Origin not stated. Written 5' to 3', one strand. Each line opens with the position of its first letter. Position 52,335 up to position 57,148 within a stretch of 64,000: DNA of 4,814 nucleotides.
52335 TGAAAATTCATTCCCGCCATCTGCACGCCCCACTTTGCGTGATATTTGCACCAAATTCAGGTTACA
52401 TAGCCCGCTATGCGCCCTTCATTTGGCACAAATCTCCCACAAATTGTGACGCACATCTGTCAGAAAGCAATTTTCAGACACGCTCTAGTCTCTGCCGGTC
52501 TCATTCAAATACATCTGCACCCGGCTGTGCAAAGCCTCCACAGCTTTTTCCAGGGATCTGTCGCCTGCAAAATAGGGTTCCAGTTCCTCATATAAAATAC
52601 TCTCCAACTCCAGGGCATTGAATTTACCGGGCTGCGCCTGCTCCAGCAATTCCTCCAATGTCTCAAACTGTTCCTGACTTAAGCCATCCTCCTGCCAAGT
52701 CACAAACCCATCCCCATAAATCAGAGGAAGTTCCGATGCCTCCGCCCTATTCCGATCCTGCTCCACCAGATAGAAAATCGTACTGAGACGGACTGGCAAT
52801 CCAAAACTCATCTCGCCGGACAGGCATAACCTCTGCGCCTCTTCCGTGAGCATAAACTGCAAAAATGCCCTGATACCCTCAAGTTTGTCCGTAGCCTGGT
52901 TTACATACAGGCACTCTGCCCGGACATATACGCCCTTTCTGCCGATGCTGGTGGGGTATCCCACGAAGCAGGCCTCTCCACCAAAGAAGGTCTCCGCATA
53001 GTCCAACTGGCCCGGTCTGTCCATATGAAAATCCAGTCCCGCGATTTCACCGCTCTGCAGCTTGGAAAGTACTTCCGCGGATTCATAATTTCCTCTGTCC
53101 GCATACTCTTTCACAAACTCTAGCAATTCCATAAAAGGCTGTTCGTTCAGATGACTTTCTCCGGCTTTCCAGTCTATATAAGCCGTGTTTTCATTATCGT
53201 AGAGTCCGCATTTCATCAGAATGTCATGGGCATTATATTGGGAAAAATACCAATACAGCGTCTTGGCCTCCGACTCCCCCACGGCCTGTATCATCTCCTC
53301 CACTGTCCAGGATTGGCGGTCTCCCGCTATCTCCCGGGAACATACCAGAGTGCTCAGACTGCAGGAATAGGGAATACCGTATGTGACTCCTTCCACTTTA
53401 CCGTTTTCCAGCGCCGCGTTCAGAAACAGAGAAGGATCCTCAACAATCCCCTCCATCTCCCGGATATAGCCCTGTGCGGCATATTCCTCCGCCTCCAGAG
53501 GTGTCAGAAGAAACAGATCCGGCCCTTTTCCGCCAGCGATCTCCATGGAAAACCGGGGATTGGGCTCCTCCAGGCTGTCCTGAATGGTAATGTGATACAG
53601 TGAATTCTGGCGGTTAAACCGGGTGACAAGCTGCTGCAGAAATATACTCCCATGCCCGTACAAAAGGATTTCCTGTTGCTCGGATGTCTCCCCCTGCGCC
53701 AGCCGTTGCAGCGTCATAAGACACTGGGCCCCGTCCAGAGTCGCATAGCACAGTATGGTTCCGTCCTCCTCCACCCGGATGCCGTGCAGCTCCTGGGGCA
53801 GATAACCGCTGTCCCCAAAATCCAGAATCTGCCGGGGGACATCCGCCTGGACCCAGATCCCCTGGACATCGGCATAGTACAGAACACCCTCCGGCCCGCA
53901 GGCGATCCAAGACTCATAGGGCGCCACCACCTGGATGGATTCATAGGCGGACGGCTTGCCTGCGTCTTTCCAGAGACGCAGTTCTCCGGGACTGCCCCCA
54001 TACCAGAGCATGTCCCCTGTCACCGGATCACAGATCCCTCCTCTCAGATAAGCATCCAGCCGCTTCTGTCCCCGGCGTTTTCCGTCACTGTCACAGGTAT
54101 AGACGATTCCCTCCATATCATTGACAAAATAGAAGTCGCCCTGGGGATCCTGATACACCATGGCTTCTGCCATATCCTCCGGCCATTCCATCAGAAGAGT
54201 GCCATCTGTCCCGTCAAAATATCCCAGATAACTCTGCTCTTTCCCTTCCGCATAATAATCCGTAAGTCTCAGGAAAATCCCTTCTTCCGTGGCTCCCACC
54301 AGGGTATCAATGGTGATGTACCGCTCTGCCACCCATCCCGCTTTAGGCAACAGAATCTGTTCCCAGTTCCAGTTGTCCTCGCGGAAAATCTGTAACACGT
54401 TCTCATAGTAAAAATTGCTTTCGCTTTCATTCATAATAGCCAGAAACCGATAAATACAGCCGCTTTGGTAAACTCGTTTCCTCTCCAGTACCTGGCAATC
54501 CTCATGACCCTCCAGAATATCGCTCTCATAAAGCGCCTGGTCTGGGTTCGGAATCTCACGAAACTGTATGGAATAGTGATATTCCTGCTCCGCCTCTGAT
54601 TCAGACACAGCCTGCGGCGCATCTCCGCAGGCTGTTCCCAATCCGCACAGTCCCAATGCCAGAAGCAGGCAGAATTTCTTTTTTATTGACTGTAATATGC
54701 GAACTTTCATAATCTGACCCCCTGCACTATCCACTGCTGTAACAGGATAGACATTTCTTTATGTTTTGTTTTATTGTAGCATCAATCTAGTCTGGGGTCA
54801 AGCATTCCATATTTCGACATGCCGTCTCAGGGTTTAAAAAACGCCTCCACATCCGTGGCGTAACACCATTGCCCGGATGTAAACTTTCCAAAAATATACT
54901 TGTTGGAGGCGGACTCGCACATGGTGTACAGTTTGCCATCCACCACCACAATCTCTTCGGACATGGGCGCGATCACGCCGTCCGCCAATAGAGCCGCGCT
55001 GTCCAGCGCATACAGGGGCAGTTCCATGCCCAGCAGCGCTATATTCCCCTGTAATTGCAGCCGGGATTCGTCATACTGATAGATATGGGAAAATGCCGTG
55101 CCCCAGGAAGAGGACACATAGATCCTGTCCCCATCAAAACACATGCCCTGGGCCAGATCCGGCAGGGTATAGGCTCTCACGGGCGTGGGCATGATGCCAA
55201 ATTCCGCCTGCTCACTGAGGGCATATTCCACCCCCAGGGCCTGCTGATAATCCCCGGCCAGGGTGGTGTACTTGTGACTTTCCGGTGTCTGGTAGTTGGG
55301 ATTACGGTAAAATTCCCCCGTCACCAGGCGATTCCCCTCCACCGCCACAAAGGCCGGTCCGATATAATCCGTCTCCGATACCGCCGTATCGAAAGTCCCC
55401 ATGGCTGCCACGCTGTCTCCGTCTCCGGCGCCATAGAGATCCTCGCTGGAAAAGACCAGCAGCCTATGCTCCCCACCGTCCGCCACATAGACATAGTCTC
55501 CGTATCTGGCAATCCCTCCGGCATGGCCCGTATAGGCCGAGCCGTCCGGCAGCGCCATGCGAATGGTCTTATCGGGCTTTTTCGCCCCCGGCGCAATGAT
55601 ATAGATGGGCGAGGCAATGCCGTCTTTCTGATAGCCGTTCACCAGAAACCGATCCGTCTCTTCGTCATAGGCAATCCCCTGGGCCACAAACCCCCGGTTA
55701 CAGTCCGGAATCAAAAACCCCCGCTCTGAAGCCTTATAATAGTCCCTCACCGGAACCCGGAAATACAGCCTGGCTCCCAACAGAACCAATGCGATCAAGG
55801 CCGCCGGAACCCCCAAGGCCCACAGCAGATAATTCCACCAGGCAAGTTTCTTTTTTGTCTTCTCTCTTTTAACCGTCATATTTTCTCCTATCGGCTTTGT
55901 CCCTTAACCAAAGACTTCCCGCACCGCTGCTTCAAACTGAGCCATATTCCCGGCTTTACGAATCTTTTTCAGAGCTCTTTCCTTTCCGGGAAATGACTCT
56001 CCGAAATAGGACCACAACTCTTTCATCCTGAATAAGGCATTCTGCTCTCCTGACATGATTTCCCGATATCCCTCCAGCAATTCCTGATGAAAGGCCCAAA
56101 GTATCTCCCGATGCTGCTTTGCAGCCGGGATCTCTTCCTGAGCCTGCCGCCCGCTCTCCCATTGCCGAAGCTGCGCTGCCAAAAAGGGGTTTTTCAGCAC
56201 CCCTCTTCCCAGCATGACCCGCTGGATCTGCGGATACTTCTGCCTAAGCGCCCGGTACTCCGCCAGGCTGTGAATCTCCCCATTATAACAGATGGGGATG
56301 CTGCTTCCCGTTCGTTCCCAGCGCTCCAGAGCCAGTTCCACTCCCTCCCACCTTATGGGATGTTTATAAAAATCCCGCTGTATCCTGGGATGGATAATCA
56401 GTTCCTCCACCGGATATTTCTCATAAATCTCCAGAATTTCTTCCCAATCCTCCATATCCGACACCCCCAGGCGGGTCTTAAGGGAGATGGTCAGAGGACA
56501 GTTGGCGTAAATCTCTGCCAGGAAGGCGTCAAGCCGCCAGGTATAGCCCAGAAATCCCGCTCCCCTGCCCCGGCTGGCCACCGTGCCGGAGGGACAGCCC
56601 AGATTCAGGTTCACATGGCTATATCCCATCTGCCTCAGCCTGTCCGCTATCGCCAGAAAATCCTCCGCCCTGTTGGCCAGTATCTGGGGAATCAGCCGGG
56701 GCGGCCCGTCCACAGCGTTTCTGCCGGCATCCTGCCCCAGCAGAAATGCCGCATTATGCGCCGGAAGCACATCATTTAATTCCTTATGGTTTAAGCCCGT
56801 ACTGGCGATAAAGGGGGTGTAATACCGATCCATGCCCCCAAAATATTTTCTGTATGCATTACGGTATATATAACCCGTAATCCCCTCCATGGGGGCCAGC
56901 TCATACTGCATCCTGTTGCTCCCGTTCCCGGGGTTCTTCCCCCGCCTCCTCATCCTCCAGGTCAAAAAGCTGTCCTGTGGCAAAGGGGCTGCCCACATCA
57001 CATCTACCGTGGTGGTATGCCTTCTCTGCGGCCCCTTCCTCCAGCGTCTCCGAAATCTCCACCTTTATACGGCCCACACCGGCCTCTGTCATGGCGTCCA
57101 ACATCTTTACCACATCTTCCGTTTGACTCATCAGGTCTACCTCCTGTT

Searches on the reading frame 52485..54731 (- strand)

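Call 25: search_protein_families(library=pfam, proteins=[window:52485-54731:-], max_evalue=0.001)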
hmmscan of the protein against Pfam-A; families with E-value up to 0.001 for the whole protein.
window:52485-54731:- (748 aa): 2 families
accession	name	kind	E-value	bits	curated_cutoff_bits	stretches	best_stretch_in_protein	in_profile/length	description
PF13416.11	SBP_bac_8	-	4.6e-14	53.3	27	1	367-648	1-262/279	Bacterial extracellular solute-binding protein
PF01547.30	SBP_bac_1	-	1.1e-05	26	26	1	365-633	10-306/307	Bacterial extracellular solute-binding protein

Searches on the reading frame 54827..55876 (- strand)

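Call 25: search_protein_families(library=pfam, proteins=[window:54827-55876:-], max_evalue=0.001)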
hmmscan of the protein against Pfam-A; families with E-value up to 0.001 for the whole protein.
window:54827-55876:- (349 aa): 1 family
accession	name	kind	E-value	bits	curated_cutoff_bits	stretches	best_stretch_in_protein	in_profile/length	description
PF08309.17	LVIVD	-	0.0009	19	20.2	0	117-135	2-20/42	LVIVD repeat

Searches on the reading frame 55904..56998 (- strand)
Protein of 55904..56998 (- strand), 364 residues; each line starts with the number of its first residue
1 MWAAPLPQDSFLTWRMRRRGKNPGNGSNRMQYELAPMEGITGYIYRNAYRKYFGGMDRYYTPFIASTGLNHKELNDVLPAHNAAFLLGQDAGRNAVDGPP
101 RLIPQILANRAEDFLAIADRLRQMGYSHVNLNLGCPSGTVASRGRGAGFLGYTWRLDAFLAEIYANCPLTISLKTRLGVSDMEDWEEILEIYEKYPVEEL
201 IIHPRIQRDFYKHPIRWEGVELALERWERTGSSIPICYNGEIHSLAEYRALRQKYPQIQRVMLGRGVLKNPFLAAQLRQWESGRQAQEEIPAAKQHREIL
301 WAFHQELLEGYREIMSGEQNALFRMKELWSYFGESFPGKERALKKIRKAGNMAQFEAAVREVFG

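Call 25: search_protein_families(library=pfam, proteins=[window:55904-56998:-], max_evalue=0.001)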
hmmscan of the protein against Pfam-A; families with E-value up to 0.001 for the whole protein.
window:55904-56998:- (364 aa): 1 family
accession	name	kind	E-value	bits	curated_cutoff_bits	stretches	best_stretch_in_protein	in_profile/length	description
PF01207.24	Dus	-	2e-30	106.5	20.4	1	34-314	2-262/311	Dihydrouridine synthase (Dus)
